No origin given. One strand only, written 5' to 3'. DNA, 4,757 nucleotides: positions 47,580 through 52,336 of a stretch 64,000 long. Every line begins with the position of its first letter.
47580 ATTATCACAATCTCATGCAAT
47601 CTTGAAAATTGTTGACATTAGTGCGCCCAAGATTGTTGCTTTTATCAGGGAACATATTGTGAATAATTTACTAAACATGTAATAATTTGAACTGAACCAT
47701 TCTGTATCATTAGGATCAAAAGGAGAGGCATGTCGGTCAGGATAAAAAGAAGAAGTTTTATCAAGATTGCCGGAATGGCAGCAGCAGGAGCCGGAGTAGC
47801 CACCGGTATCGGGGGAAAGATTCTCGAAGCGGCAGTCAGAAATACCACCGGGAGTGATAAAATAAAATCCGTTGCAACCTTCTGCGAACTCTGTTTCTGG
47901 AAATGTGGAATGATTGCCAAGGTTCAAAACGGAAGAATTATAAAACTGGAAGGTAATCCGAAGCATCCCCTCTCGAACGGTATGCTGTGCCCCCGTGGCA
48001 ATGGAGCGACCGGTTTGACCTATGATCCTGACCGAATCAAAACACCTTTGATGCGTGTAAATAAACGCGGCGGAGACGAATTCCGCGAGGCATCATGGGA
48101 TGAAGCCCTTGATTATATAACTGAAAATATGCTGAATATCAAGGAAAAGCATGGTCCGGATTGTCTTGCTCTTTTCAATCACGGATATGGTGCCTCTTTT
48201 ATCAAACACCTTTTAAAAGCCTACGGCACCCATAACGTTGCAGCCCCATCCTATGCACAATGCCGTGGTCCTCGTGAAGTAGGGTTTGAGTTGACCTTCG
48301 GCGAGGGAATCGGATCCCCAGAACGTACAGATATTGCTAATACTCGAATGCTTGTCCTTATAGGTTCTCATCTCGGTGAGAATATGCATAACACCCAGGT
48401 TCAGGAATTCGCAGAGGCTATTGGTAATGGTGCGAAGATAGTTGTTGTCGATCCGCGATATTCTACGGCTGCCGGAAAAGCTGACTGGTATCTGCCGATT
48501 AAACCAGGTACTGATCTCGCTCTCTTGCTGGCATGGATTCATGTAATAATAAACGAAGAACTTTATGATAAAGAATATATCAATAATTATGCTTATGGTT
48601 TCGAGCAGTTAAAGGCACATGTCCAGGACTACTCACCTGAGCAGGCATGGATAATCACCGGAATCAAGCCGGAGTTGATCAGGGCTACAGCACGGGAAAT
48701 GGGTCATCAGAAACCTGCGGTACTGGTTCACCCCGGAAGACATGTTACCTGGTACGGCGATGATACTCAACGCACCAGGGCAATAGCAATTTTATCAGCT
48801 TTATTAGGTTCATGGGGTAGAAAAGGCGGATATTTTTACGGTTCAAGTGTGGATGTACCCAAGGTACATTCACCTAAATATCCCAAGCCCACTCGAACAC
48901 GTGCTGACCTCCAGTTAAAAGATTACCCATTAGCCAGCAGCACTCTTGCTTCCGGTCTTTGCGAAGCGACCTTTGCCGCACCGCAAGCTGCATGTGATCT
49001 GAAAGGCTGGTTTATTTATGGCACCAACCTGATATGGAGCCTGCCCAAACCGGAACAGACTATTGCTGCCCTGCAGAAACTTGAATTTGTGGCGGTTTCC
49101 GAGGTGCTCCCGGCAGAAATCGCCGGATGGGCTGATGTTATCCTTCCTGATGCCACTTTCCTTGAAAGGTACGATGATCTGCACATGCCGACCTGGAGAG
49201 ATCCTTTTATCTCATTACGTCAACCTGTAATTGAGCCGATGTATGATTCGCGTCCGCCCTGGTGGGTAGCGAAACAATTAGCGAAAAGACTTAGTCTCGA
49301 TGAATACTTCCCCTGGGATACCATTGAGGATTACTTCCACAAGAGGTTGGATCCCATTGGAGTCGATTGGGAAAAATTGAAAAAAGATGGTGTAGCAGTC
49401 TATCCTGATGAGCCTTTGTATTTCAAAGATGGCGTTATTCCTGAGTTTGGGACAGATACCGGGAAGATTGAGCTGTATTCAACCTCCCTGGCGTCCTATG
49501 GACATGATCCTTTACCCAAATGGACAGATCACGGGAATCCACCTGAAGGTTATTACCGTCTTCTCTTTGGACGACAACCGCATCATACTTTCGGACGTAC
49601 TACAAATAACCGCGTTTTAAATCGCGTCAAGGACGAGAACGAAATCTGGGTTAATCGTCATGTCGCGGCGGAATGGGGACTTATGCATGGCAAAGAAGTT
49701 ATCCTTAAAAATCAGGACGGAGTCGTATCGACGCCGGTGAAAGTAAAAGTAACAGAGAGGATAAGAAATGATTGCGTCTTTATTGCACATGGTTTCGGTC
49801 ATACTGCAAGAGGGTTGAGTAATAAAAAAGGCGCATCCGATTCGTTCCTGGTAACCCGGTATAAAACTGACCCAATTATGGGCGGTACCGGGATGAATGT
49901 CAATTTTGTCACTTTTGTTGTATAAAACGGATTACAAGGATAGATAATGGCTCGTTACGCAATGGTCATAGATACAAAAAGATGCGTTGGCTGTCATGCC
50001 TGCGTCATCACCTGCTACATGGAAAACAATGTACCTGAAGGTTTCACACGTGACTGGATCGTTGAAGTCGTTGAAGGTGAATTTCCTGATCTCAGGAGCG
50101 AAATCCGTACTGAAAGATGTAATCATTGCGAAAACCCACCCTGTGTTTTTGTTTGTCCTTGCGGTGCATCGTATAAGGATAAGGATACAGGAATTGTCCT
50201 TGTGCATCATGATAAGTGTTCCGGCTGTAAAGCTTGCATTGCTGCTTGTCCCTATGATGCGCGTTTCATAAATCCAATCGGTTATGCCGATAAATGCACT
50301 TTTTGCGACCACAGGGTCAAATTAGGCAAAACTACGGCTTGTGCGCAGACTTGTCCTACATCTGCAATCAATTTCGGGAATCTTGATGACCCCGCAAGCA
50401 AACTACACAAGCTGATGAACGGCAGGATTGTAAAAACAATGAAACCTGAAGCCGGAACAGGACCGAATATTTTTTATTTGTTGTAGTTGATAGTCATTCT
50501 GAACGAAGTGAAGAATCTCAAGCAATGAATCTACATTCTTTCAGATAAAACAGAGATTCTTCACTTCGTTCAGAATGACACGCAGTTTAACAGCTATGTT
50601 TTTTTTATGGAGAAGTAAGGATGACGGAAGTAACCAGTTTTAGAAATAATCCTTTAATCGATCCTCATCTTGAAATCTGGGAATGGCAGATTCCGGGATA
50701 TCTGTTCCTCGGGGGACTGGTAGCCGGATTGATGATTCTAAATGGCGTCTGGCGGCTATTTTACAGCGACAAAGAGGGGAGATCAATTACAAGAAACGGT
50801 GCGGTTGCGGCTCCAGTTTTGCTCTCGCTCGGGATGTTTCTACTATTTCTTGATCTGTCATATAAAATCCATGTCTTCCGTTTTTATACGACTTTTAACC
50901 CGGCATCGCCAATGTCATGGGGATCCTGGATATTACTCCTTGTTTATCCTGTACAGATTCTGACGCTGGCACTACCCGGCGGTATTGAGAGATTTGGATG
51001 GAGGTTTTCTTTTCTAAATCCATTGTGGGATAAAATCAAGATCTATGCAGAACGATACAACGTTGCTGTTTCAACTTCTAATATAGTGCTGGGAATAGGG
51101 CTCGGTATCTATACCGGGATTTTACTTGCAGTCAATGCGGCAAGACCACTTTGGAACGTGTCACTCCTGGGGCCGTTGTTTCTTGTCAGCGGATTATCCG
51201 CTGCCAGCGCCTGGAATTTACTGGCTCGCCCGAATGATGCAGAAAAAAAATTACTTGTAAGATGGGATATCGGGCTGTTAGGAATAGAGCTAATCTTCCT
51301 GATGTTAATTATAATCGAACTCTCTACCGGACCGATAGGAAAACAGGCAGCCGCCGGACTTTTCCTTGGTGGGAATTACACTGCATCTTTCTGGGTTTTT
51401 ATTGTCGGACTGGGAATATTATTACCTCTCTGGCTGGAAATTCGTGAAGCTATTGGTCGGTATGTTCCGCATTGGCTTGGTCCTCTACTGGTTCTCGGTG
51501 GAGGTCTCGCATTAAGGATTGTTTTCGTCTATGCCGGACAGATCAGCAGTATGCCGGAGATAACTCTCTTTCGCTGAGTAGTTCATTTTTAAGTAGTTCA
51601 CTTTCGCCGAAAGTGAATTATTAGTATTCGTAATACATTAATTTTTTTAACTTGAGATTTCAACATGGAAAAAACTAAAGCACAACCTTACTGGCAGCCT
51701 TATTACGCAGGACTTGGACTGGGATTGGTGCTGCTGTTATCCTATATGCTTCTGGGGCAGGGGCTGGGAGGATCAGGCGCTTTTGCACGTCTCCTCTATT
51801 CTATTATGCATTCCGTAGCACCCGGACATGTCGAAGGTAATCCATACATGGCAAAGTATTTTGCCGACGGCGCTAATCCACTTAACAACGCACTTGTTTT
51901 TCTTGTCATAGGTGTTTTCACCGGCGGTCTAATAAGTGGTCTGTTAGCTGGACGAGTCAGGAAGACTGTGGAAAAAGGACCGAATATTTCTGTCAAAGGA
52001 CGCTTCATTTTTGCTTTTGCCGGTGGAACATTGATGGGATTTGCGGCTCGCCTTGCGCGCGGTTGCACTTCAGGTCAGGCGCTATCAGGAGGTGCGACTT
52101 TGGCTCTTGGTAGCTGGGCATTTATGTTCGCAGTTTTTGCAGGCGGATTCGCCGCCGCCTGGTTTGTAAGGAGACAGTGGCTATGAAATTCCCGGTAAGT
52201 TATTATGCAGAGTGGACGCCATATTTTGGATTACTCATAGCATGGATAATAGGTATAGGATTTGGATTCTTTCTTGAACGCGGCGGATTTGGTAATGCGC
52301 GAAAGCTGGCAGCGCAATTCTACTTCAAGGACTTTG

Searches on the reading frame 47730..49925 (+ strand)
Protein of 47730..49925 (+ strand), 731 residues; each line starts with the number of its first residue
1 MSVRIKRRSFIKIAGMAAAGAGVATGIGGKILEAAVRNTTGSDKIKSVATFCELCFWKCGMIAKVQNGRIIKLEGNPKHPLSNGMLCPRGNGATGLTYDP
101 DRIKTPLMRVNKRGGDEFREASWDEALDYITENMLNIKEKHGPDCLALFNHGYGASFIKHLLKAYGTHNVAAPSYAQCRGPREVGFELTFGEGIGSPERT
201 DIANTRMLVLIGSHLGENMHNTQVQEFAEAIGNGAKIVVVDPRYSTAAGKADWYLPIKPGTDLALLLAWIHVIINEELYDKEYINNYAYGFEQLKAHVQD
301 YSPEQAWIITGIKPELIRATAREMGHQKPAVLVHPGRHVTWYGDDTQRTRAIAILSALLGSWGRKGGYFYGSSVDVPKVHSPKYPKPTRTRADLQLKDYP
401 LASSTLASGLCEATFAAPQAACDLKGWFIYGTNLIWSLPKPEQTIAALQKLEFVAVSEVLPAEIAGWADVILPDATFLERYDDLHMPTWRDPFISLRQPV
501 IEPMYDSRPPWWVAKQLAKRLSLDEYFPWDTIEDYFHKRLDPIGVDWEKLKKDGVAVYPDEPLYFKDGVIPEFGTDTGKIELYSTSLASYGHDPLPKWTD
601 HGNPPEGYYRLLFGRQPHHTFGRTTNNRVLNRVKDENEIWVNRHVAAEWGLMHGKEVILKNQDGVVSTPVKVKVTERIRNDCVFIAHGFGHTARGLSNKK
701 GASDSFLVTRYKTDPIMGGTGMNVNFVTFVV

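Call 15: search_protein_families(library=ncbifam, proteins=[window:47730-49925:+], max_evalue=1e-8)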
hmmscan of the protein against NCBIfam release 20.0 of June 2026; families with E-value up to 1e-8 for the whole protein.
window:47730-49925:+ (731 aa): 25 families
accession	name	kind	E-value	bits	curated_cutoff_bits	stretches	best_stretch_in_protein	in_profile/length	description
NF012032.0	PRK15488.1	equivalog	2.5e-141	472.2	694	2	4-567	2-572/759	thiosulfate reductase PhsA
TIGR01591.1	Fdh-alpha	equivalog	3e-83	280.1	666.25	2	50-367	1-316/672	formate dehydrogenase subunit alpha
TIGR02166.1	dmsA_ynfE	subfamily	1e-68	232.2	777.7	1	5-703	1-766/794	DMSO/selenate family reductase complex A subunit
TIGR03479.1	DMSO_red_II_alp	subfamily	2.4e-55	188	984.75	2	46-285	57-304/913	molybdopterin-dependent oxidoreductase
NF047855.1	AssmNtatRedNasC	equivalog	3.2e-55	187.7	1100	2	42-366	15-340/708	assimilatory nitrate reductase catalytic subunit NasC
NF041783.2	mnquin_red_QrcB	equivalog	2.9e-50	171.2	440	1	44-554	49-534/695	menaquinone reductase molybdopterin-binding-like subunit QrcB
NF041714.1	arsenate_red_ArrA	equivalog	7.2e-48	163.3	1600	2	4-294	2-302/848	arsenate respiratory reductase molybdopterin-containing subunit ArrA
TIGR01553.1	formate-DH-alph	equivalog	1.5e-44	152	814.2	2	5-139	2-141/1009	formate dehydrogenase-N subunit alpha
TIGR00509.1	bisC_fam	subfamily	3.5e-44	151.2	1017.55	1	61-527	7-516/772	molybdopterin guanine dinucleotide-containing S/N-oxide reductase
NF041884.1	selenate_YnfF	exception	3.3e-43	147.6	1650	1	5-727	1-793/798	selenate/tellurate reductase subunit YnfF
NF041885.1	selenate_YnfE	exception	4.1e-43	147.3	1675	1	5-727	3-800/805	selenate/tellurate reductase subunit YnfE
NF011566.1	PRK14990.1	exception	1.4e-40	139.1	1600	1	6-727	15-809/814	dimethylsulfoxide reductase subunit A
NF041513.1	formate_DH_Act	exception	1.1e-35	122.8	1400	1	37-288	34-295/1067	formate dehydrogenase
NF010055.0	PRK13532.1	equivalog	2.7e-34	118.6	904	1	4-288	2-291/830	nitrate reductase catalytic subunit NapA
TIGR01706.1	NAPA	equivalog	2.6e-30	105.4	930.55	1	5-288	2-291/830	periplasmic nitrate reductase subunit alpha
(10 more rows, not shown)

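Call 41: find_homologous_proteins(query=window:47730-49925:+, max_evalue=1e-80)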
Query window:47730-49925:+ (731 aa): 6898 proteins with E <= 1e-80 among 8000 candidates; the best 120 are listed.
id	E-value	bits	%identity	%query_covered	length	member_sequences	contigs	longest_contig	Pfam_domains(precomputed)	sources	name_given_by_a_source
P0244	0.0e+0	1344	75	100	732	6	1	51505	PF00384.28,PF01568.28,PF04879.22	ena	-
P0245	0.0e+0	1341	74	100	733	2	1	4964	PF00384.28,PF01568.28,PF04879.22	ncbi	-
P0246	0.0e+0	1316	73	100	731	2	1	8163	PF00384.28,PF01568.28,PF04879.22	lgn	-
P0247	0.0e+0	1315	74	100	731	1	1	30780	PF00384.28,PF01568.28,PF04879.22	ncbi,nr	ncbi:molybdopterin-dependent oxidoreductase [bacterium]|nr:molybdopterin-dependent oxidoreductase [b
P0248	0.0e+0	1308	74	100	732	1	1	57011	PF00384.28,PF01568.28,PF04879.22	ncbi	-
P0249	0.0e+0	1297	75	94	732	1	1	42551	PF00384.28,PF01568.28,PF04879.22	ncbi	-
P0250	0.0e+0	1287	71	100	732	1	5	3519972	PF00384.28,PF01568.28,PF04879.22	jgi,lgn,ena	-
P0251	0.0e+0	1285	71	100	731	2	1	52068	PF00384.28,PF01568.28,PF04879.22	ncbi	ncbi:MAG: molybdopterin-dependent oxidoreductase [bacterium]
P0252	0.0e+0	1285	71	100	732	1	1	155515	PF00384.28,PF01568.28,PF04879.22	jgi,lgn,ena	-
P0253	0.0e+0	1284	72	100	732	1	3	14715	PF00384.28,PF01568.28,PF04879.22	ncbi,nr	ncbi:molybdopterin-dependent oxidoreductase [bacterium]|nr:molybdopterin-dependent oxidoreductase [b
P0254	0.0e+0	1278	70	100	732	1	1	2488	PF00384.28,PF01568.28,PF04879.22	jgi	jgi:thiosulfate reductase/polysulfide reductase chain A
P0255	0.0e+0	1277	71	100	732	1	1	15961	PF00384.28,PF01568.28,PF04879.22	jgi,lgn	-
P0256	0.0e+0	1276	71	100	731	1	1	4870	PF00384.28,PF01568.28,PF04879.22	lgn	-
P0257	0.0e+0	1273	72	100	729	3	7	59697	PF00384.28,PF01568.28,PF04879.22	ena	-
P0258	0.0e+0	1266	71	100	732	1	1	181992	PF00384.28,PF01568.28,PF04879.22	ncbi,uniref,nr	ncbi:nitrate reductase [candidate division LCP-89 bacterium B3_LCP]|uniref:Nitrate reductase n=1 Tax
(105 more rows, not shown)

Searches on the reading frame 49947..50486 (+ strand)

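Call 15: search_protein_families(library=ncbifam, proteins=[window:49947-50486:+], max_evalue=1e-8)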
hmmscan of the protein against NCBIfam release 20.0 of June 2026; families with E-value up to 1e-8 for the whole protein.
window:49947-50486:+ (179 aa): 18 families
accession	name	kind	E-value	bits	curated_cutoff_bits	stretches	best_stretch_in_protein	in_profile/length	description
TIGR03149.1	cyt_nit_nrfC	equivalog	8.9e-58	195.3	377.6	1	2-177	37-215/225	cytochrome c nitrite reductase Fe-S protein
NF011569.0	PRK14993.1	equivalog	4.3e-49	167.2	416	1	2-178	42-222/244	tetrathionate reductase subunit TtrB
NF045797.1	DsrO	equivalog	6.4e-47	160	200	1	2-178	42-234/235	sulfate reduction electron transfer complex DsrMKJOP subunit DsrO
NF041715.1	arsenate_red_ArrB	equivalog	9.7e-47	159.5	450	2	3-106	2-104/233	arsenate respiratory reductase iron-sulfur subunit ArrB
TIGR03478.1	DMSO_red_II_bet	subfamily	5e-36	124.2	480.7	1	33-178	106-253/321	DMSO reductase family type II enzyme, iron-sulfur subunit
TIGR02951.1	DMSO_dmsB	equivalog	1.2e-33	116.4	214.1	1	4-148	2-155/161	DMSO/selenate family reductase complex B subunit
NF042979.1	EthbenzDh_ebdB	equivalog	1.8e-32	112.6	740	1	37-178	132-275/354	ethylbenzene dehydrogenase subunit beta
NF041782.1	mnquin_red_QrcC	equivalog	9.8e-31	107.2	400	1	4-109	1-119/239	menaquinone reductase iron-sulfur cluster-binding subunit QrcC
NF008134.0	PRK10882.1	equivalog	2e-28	99.4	263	1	56-152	111-214/329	hydrogenase 2 operon protein HybA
TIGR01582.1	FDH-beta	equivalog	3.9e-25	88.5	334.7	1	48-152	83-188/283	formate dehydrogenase subunit beta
NF038355.1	FDH3_beta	equivalog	4e-23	82.4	240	1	3-120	2-121/180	formate dehydrogenase FDH3 subunit beta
TIGR01660.1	narH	equivalog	6.5e-23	80.9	524.05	1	44-143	169-269/492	nitrate reductase subunit beta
NF045715.1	sulf_resp_HmcB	equivalog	1.8e-18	66.7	420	1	54-148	103-200/307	sulfate respiration complex iron-sulfur protein HmcB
NF009408.0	PRK12769.1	equivalog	9.6e-18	63.6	1003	1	6-143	5-144/659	formate-dependent uric acid utilization protein AegA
NF009451.0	PRK12809.1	equivalog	6.6e-17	61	1154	1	6-148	5-139/639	formate-dependent uric acid utilization protein YgfT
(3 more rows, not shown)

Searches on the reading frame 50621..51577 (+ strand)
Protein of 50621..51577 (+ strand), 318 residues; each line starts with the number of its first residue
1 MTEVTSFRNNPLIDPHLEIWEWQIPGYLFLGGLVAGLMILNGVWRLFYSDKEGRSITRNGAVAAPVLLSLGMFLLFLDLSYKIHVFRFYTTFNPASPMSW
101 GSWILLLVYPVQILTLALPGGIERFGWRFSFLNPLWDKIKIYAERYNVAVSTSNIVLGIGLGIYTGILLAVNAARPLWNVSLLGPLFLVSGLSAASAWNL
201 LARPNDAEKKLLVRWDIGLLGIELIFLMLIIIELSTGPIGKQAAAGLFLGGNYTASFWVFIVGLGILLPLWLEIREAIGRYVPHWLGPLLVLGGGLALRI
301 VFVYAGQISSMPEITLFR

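Call 15: search_protein_families(library=ncbifam, proteins=[window:50621-51577:+], max_evalue=1e-8)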
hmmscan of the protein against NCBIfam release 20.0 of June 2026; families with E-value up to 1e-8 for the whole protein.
window:50621-51577:+ (318 aa): 1 family
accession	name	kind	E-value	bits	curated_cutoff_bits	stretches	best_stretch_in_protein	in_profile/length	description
TIGR03148.1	cyt_nit_nrfD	equivalog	3.1e-23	82.6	347.6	1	19-309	9-314/316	cytochrome c nitrite reductase subunit NrfD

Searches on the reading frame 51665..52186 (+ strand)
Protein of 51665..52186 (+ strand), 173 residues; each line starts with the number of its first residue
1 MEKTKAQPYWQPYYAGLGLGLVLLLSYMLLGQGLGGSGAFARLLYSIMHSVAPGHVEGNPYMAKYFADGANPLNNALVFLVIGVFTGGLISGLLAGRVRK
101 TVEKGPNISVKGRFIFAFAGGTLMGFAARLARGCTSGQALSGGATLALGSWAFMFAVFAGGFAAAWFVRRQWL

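Call 15: search_protein_families(library=ncbifam, proteins=[window:51665-52186:+], max_evalue=1e-8)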
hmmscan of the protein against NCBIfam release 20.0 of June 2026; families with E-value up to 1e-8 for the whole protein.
window:51665-52186:+ (173 aa): 1 family
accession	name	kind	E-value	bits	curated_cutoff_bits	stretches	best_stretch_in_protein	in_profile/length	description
NF033796.1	selen_YedE_FdhT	exception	1.6e-10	40.7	350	1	8-172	5-162/387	selenium metabolism membrane protein YedE/FdhT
